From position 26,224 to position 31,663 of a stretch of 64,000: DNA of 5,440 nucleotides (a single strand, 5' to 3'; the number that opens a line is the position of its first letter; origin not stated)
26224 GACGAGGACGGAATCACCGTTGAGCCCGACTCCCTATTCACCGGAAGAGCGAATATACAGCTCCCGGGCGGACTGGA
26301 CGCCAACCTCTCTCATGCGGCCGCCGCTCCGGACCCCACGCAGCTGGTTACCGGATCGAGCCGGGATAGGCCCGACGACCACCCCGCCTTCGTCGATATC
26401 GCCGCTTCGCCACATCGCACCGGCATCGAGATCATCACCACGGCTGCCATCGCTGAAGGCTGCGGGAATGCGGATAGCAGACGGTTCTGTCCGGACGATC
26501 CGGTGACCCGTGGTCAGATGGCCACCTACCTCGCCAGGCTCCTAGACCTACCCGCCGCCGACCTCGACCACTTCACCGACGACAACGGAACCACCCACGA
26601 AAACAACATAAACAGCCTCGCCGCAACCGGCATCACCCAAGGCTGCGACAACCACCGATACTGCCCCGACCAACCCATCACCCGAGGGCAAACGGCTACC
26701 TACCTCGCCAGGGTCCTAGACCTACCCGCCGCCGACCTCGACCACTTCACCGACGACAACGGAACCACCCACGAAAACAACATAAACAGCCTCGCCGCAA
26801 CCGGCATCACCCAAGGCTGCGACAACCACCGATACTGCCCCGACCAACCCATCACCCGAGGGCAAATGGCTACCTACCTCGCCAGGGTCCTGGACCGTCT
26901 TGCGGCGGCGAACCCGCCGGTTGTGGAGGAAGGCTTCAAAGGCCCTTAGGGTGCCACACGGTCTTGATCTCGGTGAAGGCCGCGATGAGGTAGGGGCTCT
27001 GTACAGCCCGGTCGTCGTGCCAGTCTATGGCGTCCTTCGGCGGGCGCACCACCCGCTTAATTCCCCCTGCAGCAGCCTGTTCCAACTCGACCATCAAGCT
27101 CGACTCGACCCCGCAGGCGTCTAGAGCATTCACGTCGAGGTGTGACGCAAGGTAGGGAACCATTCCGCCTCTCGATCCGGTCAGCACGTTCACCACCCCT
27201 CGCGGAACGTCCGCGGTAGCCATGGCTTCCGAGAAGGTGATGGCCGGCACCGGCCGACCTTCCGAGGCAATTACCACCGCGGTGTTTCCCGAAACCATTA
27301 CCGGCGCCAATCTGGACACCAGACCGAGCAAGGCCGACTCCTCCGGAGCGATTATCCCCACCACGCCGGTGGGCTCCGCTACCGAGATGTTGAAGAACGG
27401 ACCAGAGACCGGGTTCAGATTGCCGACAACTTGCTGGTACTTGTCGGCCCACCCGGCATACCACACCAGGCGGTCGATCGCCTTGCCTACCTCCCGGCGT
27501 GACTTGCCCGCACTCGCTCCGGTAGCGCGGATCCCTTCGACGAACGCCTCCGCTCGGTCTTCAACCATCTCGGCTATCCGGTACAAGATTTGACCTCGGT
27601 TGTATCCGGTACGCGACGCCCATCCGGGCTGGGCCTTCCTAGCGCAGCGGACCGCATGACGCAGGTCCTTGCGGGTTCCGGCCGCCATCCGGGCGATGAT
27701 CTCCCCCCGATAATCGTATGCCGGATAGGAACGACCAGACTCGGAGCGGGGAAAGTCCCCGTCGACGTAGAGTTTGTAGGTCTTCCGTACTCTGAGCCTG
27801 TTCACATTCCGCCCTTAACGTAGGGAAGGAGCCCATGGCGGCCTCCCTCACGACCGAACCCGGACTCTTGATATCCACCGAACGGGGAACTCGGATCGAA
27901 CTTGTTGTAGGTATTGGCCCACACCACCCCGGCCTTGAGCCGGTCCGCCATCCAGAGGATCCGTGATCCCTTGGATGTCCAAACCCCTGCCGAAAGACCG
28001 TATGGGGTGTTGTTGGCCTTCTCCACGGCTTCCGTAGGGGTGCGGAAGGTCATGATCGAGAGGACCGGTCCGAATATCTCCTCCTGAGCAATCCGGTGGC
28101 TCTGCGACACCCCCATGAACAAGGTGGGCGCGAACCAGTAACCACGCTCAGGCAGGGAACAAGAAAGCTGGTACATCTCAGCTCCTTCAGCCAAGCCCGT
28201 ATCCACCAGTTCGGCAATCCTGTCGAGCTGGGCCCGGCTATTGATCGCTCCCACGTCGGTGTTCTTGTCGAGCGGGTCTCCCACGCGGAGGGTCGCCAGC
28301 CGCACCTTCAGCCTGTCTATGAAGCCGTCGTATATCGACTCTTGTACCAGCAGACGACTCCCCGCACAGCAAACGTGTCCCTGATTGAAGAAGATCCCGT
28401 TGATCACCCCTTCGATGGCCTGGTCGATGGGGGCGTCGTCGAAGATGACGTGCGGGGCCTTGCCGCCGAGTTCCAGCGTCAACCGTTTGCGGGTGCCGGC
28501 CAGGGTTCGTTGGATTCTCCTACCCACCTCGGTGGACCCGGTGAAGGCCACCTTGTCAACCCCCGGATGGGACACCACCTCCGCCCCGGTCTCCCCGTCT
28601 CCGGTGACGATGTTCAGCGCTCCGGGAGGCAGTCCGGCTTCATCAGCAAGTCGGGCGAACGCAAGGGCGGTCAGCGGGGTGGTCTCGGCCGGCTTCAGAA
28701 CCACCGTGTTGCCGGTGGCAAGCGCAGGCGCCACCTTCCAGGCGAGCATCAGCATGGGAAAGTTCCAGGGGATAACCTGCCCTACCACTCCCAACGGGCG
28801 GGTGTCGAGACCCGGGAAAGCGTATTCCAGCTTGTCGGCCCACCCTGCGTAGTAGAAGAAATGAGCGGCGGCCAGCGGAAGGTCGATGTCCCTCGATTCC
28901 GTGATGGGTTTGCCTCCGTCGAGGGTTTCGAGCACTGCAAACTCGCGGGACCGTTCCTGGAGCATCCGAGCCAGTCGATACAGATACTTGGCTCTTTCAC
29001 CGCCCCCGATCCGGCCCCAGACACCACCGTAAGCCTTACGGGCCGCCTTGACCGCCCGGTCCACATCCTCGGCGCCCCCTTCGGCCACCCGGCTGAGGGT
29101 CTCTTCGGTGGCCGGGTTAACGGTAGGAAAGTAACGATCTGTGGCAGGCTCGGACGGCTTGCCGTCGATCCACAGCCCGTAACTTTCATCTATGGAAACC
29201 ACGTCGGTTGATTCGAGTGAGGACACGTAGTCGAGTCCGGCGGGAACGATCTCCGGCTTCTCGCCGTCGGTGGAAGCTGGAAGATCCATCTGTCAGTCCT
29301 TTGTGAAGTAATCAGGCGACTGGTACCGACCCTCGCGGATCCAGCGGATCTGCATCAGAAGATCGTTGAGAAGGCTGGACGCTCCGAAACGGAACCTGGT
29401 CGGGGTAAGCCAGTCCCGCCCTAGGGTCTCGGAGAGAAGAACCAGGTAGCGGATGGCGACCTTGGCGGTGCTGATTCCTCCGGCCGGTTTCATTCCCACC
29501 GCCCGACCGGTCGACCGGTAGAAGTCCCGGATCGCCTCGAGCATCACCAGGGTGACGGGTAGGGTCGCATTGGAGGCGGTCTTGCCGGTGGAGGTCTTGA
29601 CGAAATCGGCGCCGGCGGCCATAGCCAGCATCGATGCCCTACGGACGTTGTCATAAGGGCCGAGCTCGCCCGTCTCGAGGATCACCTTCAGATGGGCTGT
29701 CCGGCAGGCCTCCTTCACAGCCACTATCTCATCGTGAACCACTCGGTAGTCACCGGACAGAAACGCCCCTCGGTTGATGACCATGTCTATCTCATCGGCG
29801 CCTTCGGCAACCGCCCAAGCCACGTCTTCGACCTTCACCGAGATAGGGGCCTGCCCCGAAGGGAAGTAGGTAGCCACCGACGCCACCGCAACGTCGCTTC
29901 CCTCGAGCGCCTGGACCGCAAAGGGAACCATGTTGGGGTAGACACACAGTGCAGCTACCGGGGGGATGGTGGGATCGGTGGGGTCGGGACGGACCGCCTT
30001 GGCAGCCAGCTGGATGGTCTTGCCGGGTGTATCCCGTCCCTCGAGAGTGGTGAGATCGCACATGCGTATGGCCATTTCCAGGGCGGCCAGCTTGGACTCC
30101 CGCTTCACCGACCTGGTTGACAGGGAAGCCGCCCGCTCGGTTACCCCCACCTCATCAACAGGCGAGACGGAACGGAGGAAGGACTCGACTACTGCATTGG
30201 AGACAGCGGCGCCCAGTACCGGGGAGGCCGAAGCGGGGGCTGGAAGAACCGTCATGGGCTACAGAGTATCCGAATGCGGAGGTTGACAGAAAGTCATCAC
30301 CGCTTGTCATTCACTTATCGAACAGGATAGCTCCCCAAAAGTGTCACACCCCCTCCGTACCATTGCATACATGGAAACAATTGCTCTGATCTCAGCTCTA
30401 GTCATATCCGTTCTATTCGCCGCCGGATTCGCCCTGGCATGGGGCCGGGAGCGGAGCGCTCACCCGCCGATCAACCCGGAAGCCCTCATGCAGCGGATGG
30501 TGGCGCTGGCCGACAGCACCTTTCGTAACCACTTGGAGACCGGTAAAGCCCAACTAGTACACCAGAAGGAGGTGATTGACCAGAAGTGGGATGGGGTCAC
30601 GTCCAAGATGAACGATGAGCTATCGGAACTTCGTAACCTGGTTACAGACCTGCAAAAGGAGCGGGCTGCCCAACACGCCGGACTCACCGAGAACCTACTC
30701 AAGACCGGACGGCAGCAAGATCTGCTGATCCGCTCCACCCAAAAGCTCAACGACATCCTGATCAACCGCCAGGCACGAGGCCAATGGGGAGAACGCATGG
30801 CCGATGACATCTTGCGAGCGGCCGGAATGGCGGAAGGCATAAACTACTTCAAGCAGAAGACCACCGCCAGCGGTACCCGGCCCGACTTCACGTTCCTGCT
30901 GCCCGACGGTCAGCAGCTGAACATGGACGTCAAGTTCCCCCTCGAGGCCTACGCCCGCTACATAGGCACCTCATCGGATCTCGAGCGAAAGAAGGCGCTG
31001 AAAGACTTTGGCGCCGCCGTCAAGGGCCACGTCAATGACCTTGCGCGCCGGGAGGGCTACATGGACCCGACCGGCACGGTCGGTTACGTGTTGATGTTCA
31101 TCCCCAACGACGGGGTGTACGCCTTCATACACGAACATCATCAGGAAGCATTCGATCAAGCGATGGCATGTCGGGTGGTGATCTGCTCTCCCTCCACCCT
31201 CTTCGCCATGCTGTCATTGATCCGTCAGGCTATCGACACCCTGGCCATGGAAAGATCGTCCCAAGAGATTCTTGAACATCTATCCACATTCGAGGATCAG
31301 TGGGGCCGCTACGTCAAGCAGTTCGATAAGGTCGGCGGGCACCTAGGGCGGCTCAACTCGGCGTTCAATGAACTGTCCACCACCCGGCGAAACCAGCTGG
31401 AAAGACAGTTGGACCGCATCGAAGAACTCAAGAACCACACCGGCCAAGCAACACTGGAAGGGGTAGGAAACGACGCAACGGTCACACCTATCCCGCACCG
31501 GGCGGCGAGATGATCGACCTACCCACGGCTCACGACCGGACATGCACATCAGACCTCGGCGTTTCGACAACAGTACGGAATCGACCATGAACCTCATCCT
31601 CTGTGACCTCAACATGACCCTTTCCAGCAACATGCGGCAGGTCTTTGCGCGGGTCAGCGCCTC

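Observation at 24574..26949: SLH-anchored S41 processing protease with a very recent 174-bp tandem duplication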

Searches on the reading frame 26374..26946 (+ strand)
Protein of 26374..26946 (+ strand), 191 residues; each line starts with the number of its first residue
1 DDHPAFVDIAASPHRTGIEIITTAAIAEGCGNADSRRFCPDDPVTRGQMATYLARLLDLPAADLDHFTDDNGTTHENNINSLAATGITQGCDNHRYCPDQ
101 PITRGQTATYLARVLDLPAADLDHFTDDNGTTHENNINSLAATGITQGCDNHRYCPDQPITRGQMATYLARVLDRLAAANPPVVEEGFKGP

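Call 36: search_solved_structures(query=window:26374-26946:+, max_evalue=1, show_alignments=2)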
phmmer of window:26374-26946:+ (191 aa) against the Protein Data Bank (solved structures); distinct sequences matched with E-value up to 1: 5.
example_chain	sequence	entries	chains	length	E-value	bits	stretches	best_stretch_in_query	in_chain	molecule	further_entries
3pyw_A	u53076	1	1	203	3.7e-07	32.9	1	77-172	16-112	S-layer protein sap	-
6bt4_A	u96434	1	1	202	4.8e-07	32.6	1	77-172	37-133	S-layer protein sap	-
4aq1_C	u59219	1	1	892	7.6e-07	31.9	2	72-169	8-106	SBSB PROTEIN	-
4aq1_A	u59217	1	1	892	7.6e-07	31.9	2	72-169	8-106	SBSB PROTEIN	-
9g93_A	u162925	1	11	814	1e-05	28.2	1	77-172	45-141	S-layer protein sap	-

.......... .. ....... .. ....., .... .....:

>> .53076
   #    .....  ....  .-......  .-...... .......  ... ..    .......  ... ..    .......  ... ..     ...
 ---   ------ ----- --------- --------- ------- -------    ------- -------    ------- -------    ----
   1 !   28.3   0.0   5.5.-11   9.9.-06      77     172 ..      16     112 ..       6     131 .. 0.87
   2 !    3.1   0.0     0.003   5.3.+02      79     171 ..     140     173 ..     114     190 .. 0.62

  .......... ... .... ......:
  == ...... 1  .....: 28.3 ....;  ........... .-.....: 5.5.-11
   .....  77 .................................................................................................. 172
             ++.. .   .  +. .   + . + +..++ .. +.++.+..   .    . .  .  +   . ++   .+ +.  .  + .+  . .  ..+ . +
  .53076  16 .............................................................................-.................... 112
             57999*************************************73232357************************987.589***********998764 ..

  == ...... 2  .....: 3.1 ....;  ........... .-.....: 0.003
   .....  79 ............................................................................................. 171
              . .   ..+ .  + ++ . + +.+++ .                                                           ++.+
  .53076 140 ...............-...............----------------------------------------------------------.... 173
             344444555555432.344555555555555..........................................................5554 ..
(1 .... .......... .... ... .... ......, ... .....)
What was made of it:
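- Closest known: SLH domain trimers of Gram-positive surface proteins. Different: The conserved SLH Trp13 is not present (call 36).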

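Call 56: find_homologous_proteins(query=window:26374-26946:+, max_evalue=1e-8)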
Query window:26374-26946:+ (191 aa): 1180 proteins with E <= 1e-8 among 3989 candidates; the best 120 are listed.
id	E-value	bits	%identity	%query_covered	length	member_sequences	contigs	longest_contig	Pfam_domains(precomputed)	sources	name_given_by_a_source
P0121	1.6e-99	349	51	88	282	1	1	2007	PF00395.26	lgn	-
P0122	9.9e-92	324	51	89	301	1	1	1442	PF00395.26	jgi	jgi:hypothetical protein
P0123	4.6e-91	321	53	90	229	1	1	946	PF00395.26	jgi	jgi:hypothetical protein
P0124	7.0e-91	321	51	88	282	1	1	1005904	PF00395.26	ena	-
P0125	5.2e-84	298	52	89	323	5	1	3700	PF00395.26,PF00188.33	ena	-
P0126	4.5e-81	289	54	89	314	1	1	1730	PF00395.26,PF00188.33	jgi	jgi:hypothetical protein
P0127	1.1e-80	288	52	88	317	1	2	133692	PF00395.26,PF00188.33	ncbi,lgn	-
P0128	1.7e-80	287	49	94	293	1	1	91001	PF00395.26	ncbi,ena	-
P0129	6.0e-79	282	49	87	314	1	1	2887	PF00395.26,PF18896.6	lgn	-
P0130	2.4e-77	277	55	87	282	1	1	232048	PF00395.26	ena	-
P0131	6.5e-77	275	49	88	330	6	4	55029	PF00395.26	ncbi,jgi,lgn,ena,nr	ncbi:MAG: S-layer homology domain-containing protein [Acidimicrobiia bacterium]|nr:S-layer homology 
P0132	2.2e-76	274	50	88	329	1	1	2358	PF00395.26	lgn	-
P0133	9.7e-75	268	51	88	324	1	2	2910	PF00395.26,PF00188.33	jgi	jgi:hypothetical protein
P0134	2.7e-74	267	50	88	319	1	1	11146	PF00395.26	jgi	jgi:hypothetical protein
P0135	6.9e-74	265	48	93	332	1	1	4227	PF00395.26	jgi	jgi:hypothetical protein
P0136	1.3e-73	265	50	88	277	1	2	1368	PF00395.26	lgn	-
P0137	5.3e-72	259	49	89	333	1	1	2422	PF00395.26,PF00188.33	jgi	jgi:hypothetical protein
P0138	1.5e-71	258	45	92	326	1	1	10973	PF18602.7,PF00395.26,PF18896.6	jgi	jgi:hypothetical protein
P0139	2.7e-71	257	48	89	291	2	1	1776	PF01551.30,PF00395.26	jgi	jgi:hypothetical protein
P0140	3.6e-71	257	66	92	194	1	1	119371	PF00395.26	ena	-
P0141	3.8e-71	256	46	94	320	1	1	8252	PF06737.20,PF00395.26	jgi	jgi:hypothetical protein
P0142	8.9e-71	255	47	90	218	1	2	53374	PF00395.26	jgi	jgi:hypothetical protein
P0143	1.5e-70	254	46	97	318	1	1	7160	PF00395.26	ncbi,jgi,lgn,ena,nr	ncbi:MAG: S-layer homology domain-containing protein [Gemmatimonadota bacterium]|nr:S-layer homology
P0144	1.6e-70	254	49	88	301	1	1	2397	PF00395.26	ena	-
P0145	2.3e-70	254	44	88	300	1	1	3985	PF00395.26,PF00188.33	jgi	jgi:hypothetical protein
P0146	3.5e-70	253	49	90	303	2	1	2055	PF00395.26,PF00188.33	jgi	jgi:hypothetical protein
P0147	1.1e-69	252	46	88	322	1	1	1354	PF13205.13,PF00395.26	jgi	jgi:hypothetical protein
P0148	1.4e-69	251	47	88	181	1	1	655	PF00395.26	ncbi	-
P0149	2.9e-69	250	48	93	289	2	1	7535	PF18602.7,PF00395.26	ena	-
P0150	5.9e-69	249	45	88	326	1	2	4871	PF00395.26,PF00188.33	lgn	-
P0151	6.8e-69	249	46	88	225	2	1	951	PF13205.13,PF00395.26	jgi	-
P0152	8.9e-69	249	51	84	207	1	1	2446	PF00395.26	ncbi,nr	ncbi:MAG: S-layer homology domain-containing protein, partial [Acidimicrobiia bacterium]|nr:S-layer 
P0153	7.5e-68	246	46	84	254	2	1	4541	PF00395.26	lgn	-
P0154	1.5e-67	245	49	88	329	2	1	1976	PF00127.27,PF00395.26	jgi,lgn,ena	-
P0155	1.6e-67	245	45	91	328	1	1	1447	PF00395.26,PF00188.33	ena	-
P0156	1.7e-67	245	44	89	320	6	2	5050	PF00395.26,PF00188.33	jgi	jgi:hypothetical protein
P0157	2.0e-67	244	51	88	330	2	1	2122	PF00395.26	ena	-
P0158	8.9e-67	242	49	74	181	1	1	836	PF00395.26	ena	-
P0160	1.3e-66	242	49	93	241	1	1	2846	PF00395.26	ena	-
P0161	2.1e-66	241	46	82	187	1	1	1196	PF00395.26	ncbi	-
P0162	5.8e-66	240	45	88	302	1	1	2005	PF05901.17,PF00395.26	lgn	-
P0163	7.2e-66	239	44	88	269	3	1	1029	PF00395.26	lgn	-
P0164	8.6e-66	239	47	89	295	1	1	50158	PF00395.26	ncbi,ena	-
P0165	1.5e-65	238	51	82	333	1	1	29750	PF00395.26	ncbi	-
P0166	2.1e-65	238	51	88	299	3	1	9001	PF00395.26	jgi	jgi:hypothetical protein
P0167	2.7e-65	237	48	84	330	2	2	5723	PF00395.26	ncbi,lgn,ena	-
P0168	3.3e-65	237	39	90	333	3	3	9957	PF06737.20,PF00395.26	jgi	jgi:hypothetical protein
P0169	4.7e-65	237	44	91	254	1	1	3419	PF17963.8,PF00028.24,PF00395.26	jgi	jgi:hypothetical protein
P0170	6.4e-65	236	49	82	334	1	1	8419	PF00395.26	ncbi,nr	ncbi:MAG TPA: hypothetical protein VMS99_06185 [Acidimicrobiia bacterium]|nr:hypothetical protein [A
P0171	6.7e-65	236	43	84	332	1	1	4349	PF00127.27,PF00395.26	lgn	-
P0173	1.2e-64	235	48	93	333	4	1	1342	PF00127.27,PF00395.26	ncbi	-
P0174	1.6e-64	235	44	88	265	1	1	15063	PF05901.17,PF00395.26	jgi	jgi:hypothetical protein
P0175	7.3e-64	233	49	88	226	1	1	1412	PF00395.26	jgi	jgi:hypothetical protein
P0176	1.5e-63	232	44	88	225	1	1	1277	PF00395.26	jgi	jgi:hypothetical protein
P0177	3.2e-63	231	49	88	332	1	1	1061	PF00395.26,PF14344.13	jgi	jgi:hypothetical protein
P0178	4.6e-63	230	46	88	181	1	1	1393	PF00395.26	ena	-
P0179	5.7e-63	230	47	88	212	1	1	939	PF00395.26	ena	-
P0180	7.4e-63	229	47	90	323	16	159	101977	PF00395.26,PF00188.33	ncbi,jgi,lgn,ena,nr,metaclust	ncbi:MAG: S-layer homology domain-containing protein [Actinomycetes bacterium]|jgi:hypothetical prot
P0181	7.5e-63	229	44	88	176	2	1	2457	PF00395.26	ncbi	-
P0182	1.3e-62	229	47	88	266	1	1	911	PF17573.9,PF00395.26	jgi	-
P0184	2.9e-62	227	45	88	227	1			PF00395.26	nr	nr:S-layer homology domain-containing protein [Acidimicrobiia bacterium]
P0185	3.7e-62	227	44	97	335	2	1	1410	PF00395.26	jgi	jgi:hypothetical protein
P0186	4.1e-62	227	43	87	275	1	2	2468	PF00395.26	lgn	-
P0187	7.8e-62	226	48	90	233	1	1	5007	PF00395.26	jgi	jgi:hypothetical protein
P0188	2.0e-61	225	45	88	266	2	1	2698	PF00395.26,PF00041.28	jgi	jgi:hypothetical protein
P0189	4.9e-61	223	46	88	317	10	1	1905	PF00395.26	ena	-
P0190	4.9e-61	223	47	87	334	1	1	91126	PF00395.26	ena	-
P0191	6.9e-61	223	46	96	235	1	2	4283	PF00395.26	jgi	jgi:hypothetical protein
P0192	9.3e-61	223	47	88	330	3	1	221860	PF00395.26,PF00188.33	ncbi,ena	-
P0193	9.7e-61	223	48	88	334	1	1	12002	PF00395.26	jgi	jgi:hypothetical protein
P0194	1.8e-60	222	44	88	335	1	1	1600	PF21294.5,PF00395.26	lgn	-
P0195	3.5e-60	221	45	94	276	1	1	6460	PF00395.26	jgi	jgi:hypothetical protein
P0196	7.9e-60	220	44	89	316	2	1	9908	PF00395.26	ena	-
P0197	1.3e-59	219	51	88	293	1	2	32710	PF05901.17,PF00395.26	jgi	-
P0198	1.5e-59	219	46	88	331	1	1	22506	PF00127.27,PF13473.13,PF00395.26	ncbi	-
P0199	1.7e-59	218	48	87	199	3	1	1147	PF00395.26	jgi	jgi:hypothetical protein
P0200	2.6e-59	218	41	88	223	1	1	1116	PF00395.26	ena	-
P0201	7.2e-59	216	47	89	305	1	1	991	PF00395.26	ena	-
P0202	2.1e-58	215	47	88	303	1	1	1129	PF00395.26,PF05345.19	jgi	jgi:hypothetical protein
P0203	2.9e-58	214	45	88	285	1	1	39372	PF00395.26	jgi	jgi:hypothetical protein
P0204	5.4e-58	214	54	62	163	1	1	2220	PF00395.26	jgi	jgi:hypothetical protein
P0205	6.3e-58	213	50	88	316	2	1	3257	PF00395.26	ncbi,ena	-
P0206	9.7e-58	213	45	88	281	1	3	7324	PF12836.14,PF00395.26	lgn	-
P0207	1.3e-57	212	44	88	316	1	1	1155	PF00395.26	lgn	-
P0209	3.6e-57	211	46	88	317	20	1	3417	PF00395.26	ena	-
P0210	4.7e-57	210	46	88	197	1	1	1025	PF00395.26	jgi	jgi:uracil-DNA glycosylase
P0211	5.5e-57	210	45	84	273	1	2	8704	PF12836.14,PF00395.26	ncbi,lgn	-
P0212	7.2e-57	210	42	82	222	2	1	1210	PF00395.26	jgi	jgi:hypothetical protein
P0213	1.3e-56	209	49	88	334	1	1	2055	PF19647.5,PF00395.26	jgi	jgi:hypothetical protein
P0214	1.8e-56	209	43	88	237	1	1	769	PF00395.26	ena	-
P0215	2.1e-56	208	42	92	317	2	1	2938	PF00395.26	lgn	-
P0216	2.3e-56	208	46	88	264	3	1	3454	PF00395.26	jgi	-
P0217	3.8e-56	208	57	88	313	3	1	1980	PF00395.26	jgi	jgi:hypothetical protein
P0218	4.1e-56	207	48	88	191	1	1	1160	PF00395.26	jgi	jgi:hypothetical protein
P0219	7.5e-56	207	51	88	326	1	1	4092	PF18602.7,PF00395.26,PF00188.33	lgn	-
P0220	7.9e-56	206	45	89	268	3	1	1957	PF05901.17,PF00395.26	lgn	-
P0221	3.0e-55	205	43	88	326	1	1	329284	PF00395.26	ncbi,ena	-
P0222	4.4e-55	204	44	88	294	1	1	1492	PF00395.26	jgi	jgi:hypothetical protein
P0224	1.3e-54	202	42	88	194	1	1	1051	PF00395.26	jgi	jgi:hypothetical protein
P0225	2.9e-54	201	55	87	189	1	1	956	PF00395.26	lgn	-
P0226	3.3e-54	201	40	88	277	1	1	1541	PF00395.26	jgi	jgi:hypothetical protein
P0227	5.0e-54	201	42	88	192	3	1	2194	PF00395.26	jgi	jgi:hypothetical protein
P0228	5.6e-54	200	45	94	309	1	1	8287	PF18602.7,PF00395.26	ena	-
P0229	5.6e-54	200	41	87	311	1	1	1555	PF00395.26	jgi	jgi:hypothetical protein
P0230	8.4e-54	200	51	87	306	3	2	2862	PF00395.26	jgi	jgi:hypothetical protein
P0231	1.7e-53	199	54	88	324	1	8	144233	PF00395.26,PF00188.33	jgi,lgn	jgi:hypothetical protein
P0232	1.7e-53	199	43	79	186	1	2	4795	PF00395.26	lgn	-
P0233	3.9e-53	198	48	88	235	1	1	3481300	PF00395.26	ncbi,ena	-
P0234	1.1e-51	193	47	88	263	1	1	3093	PF00395.26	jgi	jgi:hypothetical protein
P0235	1.2e-51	193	46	88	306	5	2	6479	PF00395.26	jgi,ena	-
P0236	1.4e-51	193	52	93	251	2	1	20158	PF00395.26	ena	-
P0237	2.2e-51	192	54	88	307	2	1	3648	PF00395.26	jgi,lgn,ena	-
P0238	2.4e-51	192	43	93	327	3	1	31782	PF00395.26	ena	-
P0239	3.3e-51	191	45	93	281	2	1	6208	PF12836.14,PF00395.26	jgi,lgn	-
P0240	4.1e-51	191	45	89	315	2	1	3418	PF00395.26,PF00188.33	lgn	-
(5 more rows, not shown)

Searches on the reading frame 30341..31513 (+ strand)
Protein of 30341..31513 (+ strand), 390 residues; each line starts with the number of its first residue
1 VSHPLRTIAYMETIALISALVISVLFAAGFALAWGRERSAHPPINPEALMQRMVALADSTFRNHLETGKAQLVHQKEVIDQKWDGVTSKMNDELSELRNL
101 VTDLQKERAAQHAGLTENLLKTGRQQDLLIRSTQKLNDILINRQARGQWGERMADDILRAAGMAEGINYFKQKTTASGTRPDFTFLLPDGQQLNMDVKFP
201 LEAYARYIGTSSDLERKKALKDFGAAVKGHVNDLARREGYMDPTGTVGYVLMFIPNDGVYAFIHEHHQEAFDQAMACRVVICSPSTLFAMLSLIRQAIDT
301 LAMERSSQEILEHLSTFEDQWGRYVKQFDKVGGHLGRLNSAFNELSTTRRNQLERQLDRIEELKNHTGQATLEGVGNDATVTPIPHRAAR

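Call 59: search_protein_families(library=pfam, proteins=[window:30341-31513:+], max_evalue=0.00001)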
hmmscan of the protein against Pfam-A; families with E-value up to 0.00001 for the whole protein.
window:30341-31513:+ (390 aa): 1 family
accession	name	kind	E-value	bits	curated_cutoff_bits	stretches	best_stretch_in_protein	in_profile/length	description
PF02646.22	RmuC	-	7.3e-69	232.5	26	1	84-368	4-289/291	RmuC family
